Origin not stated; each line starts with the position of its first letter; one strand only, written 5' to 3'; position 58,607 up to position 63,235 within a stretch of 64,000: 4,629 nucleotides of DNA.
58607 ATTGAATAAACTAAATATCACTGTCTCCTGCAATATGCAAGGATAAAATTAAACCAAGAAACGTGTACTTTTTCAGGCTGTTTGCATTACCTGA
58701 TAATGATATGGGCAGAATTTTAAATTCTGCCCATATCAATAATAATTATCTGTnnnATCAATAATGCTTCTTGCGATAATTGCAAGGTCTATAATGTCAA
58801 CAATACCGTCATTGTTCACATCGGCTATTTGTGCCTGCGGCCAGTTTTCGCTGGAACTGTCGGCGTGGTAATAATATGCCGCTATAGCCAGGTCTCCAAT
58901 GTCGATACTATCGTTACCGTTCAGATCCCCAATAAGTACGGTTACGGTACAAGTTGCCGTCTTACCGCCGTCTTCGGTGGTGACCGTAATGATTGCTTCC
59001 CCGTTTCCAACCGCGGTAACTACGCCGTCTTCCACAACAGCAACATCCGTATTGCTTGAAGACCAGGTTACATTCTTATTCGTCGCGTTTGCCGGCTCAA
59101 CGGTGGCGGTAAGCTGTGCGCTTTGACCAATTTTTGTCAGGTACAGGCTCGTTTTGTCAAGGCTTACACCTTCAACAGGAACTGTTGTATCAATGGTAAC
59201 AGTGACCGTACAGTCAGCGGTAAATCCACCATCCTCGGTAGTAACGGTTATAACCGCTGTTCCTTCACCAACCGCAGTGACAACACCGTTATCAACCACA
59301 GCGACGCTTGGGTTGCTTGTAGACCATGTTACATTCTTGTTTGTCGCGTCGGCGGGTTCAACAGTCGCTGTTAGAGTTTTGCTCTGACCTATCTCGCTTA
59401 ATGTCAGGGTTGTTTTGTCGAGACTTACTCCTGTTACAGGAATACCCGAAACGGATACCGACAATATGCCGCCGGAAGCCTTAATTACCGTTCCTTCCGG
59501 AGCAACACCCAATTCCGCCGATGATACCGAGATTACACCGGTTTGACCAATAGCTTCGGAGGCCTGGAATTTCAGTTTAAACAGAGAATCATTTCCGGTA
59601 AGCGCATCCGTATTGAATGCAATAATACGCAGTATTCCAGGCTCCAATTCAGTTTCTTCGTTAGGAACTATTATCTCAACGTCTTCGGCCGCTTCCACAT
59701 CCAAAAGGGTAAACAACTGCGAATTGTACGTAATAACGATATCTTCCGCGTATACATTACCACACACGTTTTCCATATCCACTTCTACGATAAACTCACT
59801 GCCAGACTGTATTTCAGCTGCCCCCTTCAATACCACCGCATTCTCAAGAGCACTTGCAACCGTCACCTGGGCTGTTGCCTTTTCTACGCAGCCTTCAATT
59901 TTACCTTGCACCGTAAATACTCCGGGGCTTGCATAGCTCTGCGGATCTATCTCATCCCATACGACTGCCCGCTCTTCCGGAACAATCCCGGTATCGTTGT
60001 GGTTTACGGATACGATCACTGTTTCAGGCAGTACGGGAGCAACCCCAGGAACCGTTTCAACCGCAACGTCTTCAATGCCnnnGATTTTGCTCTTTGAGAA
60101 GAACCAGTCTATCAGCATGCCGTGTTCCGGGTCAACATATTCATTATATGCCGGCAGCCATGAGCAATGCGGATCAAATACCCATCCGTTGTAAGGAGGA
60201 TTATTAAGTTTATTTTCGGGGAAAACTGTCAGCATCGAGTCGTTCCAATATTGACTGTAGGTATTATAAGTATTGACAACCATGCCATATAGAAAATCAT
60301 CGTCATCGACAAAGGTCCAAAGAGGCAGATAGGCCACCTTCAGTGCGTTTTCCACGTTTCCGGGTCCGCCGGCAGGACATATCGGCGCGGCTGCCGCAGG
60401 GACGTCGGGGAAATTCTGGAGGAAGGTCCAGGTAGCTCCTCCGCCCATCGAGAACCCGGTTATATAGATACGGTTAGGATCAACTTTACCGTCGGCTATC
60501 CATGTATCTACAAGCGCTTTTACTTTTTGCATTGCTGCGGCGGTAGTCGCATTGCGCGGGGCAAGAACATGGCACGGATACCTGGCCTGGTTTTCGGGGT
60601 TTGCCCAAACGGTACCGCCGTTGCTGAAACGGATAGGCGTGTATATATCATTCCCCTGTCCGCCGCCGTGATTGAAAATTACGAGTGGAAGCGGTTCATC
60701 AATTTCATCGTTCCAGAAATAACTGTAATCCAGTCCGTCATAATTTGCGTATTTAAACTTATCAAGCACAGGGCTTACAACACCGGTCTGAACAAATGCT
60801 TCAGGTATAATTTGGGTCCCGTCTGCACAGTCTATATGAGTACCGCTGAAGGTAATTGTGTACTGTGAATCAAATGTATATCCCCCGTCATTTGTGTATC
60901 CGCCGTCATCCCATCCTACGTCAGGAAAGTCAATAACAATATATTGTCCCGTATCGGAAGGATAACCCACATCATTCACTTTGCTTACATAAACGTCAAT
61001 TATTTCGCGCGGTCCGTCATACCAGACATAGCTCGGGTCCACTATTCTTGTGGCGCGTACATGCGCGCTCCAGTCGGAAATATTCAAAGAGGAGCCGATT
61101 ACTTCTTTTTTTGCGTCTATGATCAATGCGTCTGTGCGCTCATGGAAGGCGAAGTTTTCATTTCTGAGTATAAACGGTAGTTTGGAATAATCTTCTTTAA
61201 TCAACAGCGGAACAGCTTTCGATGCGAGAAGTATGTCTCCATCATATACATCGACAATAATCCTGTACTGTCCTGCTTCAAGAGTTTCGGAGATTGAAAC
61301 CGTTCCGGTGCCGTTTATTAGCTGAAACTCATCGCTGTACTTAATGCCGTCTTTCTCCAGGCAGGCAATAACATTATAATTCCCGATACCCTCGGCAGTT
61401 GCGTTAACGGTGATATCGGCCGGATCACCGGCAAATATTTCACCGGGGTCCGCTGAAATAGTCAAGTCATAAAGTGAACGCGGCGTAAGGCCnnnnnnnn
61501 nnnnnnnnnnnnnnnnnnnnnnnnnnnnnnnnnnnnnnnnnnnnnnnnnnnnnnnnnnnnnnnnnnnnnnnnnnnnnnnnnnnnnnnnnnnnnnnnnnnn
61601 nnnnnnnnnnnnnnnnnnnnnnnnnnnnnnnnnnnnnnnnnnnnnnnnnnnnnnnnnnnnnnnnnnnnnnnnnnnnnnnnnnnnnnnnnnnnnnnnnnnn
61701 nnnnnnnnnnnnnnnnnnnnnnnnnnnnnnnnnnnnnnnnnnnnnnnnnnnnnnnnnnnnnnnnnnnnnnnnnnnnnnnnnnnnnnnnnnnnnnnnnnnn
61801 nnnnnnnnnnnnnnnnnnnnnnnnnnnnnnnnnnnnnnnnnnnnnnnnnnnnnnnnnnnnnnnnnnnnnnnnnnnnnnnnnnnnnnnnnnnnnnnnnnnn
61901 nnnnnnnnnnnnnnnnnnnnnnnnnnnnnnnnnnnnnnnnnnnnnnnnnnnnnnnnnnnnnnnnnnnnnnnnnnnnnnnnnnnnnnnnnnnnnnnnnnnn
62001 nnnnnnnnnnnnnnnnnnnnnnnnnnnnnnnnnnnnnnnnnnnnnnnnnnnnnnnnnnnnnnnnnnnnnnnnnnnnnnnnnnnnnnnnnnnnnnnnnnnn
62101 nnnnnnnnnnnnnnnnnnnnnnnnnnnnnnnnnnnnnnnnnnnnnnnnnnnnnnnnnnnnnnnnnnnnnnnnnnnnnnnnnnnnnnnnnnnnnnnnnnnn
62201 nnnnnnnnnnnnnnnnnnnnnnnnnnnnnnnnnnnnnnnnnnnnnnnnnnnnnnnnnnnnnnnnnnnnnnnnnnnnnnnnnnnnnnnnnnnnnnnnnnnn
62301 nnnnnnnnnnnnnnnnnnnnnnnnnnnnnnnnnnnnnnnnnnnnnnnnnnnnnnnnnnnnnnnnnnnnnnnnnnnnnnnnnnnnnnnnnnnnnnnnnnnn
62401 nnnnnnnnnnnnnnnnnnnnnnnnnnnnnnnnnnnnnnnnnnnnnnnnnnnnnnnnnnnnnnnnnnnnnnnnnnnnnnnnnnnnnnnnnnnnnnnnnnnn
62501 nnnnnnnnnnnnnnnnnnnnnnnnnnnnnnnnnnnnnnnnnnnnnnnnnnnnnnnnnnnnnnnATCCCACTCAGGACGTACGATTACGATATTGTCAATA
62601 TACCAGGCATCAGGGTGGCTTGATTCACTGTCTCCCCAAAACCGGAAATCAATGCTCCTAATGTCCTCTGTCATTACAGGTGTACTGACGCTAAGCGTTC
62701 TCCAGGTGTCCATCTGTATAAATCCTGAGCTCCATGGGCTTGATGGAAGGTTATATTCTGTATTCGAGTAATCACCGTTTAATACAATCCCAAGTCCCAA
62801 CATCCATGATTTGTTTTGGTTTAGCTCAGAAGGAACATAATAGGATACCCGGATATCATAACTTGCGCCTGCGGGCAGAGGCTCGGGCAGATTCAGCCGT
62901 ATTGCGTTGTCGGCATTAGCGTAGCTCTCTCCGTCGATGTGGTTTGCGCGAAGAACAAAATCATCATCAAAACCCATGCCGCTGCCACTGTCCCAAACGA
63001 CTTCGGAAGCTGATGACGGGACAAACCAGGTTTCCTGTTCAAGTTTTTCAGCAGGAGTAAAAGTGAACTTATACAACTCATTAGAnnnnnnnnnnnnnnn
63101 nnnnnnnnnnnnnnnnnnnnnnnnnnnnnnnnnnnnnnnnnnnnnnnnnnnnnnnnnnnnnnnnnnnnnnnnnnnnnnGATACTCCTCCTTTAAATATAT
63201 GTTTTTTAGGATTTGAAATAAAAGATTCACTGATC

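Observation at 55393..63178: Self-contained three-gene cohesin/dockerin/SLH cluster: enzyme (Coh+Doc), adaptor (Coh+Doc), SLH anchor (Coh)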

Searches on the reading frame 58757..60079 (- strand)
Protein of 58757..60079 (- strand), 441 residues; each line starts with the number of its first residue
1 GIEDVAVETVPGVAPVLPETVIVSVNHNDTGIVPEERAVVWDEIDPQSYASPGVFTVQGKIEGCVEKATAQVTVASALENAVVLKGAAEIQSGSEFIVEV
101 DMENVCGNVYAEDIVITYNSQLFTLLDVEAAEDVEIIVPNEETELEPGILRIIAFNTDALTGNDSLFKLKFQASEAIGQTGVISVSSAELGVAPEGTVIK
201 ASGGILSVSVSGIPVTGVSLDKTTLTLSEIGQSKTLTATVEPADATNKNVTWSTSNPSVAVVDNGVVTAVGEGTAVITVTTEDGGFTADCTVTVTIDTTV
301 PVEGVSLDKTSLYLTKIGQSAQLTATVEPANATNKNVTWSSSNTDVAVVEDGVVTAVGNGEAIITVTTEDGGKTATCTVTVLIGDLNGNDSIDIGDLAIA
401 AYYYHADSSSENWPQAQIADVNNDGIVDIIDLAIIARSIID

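Call 21: find_homologous_proteins(query=window:58757-60079:-)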
Query seq(441 aa) (441 aa): 7471 proteins with E <= 0.001 among 8000 candidates; the best 120 are listed.
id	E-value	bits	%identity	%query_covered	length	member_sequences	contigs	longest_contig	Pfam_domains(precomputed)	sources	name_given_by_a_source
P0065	6.4e-263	890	65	40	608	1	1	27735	PF21868.4,PF00224.28,PF16640.12,PF21595.4,PF22359.3,PF02368.25,PF17790.8,PF26918.1,PF21764.4,PF14054.12,PF26182.1,PF19410.6,PF21461.4,PF04041.20,PF26591.1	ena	-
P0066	1.0e-247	840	63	38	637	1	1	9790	PF27197.1,PF20579.5,PF00224.28,PF16640.12,PF21595.4,PF22359.3,PF02368.25,PF17790.8,PF25901.1,PF26918.1,PF21764.4,PF07679.23,PF14054.12,PF26182.1,PF19630.6,PF21461.4,PF04041.20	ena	-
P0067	1.1e-227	774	59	38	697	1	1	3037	PF21764.4,PF26182.1,PF21461.4,PF25354.2,PF22359.3,PF02368.25,PF06832.19,PF26918.1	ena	-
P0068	2.3e-220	750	61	38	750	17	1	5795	PF21764.4,PF07679.23,PF26182.1,PF21461.4,PF22359.3,PF02368.25,PF20578.5,PF17790.8,PF26918.1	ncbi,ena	-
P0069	1.8e-207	707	60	38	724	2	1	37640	PF14054.12,PF26182.1,PF21461.4,PF13629.13,PF22359.3,PF02368.25,PF20578.5,PF06832.19,PF26918.1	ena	-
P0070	1.1e-202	691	63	38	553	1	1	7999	PF21764.4,PF26182.1,PF21461.4,PF02368.25,PF20578.5,PF17790.8,PF25901.1,PF26918.1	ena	-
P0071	5.5e-196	669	54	39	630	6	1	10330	PF21764.4,PF26182.1,PF07686.24,PF13927.13,PF16640.12,PF22359.3,PF02368.25,PF20578.5,PF26918.1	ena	-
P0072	1.8e-185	635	57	38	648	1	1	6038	PF21764.4,PF26182.1,PF22359.3,PF02368.25,PF20578.5,PF26918.1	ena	-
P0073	6.6e-185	633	63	40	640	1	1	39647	PF21764.4,PF26182.1,PF21461.4,PF13629.13,PF00047.32,PF22359.3,PF02368.25,PF20578.5,PF26918.1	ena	-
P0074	1.4e-179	615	62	38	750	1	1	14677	PF21764.4,PF26182.1,PF21461.4,PF25354.2,PF22359.3,PF02368.25,PF20578.5,PF17790.8,PF26918.1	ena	-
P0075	8.0e-176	603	53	41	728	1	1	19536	PF26182.1,PF21461.4,PF22359.3,PF02368.25,PF26918.1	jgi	jgi:uncharacterized protein YjdB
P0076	1.2e-174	599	54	38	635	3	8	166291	PF21764.4,PF26182.1,PF13927.13,PF21461.4,PF25354.2,PF18663.9,PF22359.3,PF02368.25,PF20578.5,PF06832.19,PF26918.1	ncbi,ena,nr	ncbi:MAG: Ig-like domain-containing protein [Bacteroidales bacterium]|nr:Ig-like domain-containing p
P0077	1.1e-172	593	46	55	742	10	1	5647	PF21764.4,PF07679.23,PF26182.1,PF13927.13,PF00224.28,PF21461.4,PF22359.3,PF02368.25,PF06832.19,PF26918.1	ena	-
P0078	2.7e-172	591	54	43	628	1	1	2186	PF07679.23,PF26182.1,PF21461.4,PF00047.32,PF22359.3,PF02368.25,PF26918.1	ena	-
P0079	3.9e-172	591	54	42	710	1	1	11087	PF07679.23,PF26182.1,PF21461.4,PF22359.3,PF02368.25,PF26591.1,PF26918.1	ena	-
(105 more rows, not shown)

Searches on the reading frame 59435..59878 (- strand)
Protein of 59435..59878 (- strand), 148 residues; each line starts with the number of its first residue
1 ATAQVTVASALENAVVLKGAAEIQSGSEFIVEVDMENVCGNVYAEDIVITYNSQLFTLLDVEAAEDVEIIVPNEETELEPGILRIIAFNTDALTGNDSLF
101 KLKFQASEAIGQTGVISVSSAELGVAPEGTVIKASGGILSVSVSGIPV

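Call 7: search_protein_families(library=pfam, proteins=[window:59435-59878:-], max_evalue=10)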
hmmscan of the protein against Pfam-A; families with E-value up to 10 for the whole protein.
seq(148 aa): 2 families
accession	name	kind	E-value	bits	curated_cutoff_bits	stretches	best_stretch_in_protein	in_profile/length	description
PF00963.24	Cohesin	-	5.9e-12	46.4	24.1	1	15-130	3-125/139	Cohesin domain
PF24864.1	DUF7730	-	0.18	11.4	27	1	33-66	80-113/235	Domain of unknown function (DUF7730)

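Call 8: search_solved_structures(query=window:59435-59878:-, max_evalue=10)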
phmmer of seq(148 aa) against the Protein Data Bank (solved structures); distinct sequences matched with E-value up to 10: 6.
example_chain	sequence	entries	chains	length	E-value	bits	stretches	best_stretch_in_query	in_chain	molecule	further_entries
2vo8_A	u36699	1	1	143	0.0028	21.1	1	17-124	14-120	EXO-ALPHA-SIALIDASE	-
3ul4_A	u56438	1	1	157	0.035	17.5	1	13-68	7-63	Cellulosome-anchoring protein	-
9jfj_A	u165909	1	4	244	0.28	14.6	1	94-140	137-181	Sensor histidine kinase ZraS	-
1xfu_A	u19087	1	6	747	1.8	12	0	27-107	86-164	Calmodulin-sensitive adenylate cyclase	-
6uzb_H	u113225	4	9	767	1.9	11.9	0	27-107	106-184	Calmodulin-sensitive adenylate cyclase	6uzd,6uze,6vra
1xfv_A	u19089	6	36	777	2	11.9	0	27-107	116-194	Calmodulin-sensitive adenylate cyclase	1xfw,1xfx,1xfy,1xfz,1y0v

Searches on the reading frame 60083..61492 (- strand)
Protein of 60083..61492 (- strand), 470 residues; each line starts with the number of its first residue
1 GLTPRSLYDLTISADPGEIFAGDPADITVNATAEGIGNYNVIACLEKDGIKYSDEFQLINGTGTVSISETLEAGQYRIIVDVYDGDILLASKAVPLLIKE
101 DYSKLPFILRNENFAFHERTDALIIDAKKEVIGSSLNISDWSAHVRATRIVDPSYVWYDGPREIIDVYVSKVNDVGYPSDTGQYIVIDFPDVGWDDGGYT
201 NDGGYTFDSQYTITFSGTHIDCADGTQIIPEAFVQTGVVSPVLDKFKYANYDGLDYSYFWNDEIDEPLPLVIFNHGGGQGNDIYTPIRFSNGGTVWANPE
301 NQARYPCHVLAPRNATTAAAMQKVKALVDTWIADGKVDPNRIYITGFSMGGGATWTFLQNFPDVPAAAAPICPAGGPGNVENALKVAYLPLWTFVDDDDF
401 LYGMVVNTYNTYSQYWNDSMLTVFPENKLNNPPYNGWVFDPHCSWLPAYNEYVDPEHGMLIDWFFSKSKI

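Call 7: search_protein_families(library=pfam, proteins=[window:60083-61492:-], max_evalue=10)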
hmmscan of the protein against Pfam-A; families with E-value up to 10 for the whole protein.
seq(470 aa): 8 families
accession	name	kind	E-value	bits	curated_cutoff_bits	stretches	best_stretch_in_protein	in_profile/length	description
PF18435.7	EstA_Ig_like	-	1.3e-06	29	26.7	1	112-191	7-78/120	Esterase Ig-like N-terminal domain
PF02230.22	Abhydrolase_2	-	1.3e-05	25.5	23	1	312-351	78-116/217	Phospholipase/Carboxylesterase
PF12740.14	PETase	-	2.1e-05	24.5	28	1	312-373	98-157/263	PET hydrolase-like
PF01738.24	DLH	-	0.00033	20.8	21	1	316-369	73-126/217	Dienelactone hydrolase family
PF00326.27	Peptidase_S9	-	0.0045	16.9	22.6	1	324-370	48-94/213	Prolyl oligopeptidase family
PF10503.15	Esterase_PHB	-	0.044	13.4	23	1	318-367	75-124/219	Esterase PHB depolymerase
PF07859.19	Abhydrolase_3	-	0.062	13.5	25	1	310-373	39-108/210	alpha/beta hydrolase fold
PF00561.26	Abhydrolase_1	-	0.091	12.8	25.8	1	270-364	2-93/245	alpha/beta hydrolase fold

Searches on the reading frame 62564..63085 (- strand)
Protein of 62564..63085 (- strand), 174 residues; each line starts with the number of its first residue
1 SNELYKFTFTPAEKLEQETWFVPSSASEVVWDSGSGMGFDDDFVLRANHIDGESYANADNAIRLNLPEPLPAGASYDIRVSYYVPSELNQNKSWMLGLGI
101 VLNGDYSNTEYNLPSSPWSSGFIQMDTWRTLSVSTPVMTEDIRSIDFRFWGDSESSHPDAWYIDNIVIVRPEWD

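Call 7: search_protein_families(library=pfam, proteins=[window:62564-63085:-], max_evalue=10)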
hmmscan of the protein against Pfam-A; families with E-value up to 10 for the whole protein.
seq(174 aa): 2 families
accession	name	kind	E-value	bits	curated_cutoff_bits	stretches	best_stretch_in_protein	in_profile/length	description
PF21471.3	Reelin_subrepeat-B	-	0.0016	18.7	27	1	125-168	83-126/127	Reelin subrepeat B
PF06483.16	ChiC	-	0.015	15.8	27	1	22-97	78-154/176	Chitinase C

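Call 42: search_solved_structures(query=window:62564-63085:-, max_evalue=10)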
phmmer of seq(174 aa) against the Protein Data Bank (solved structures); distinct sequences matched with E-value up to 10: 1.
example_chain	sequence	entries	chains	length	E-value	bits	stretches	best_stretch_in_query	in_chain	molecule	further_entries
5whz_L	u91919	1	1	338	1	12.6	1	20-97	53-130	Anti-HIV CODV-Fab Light chain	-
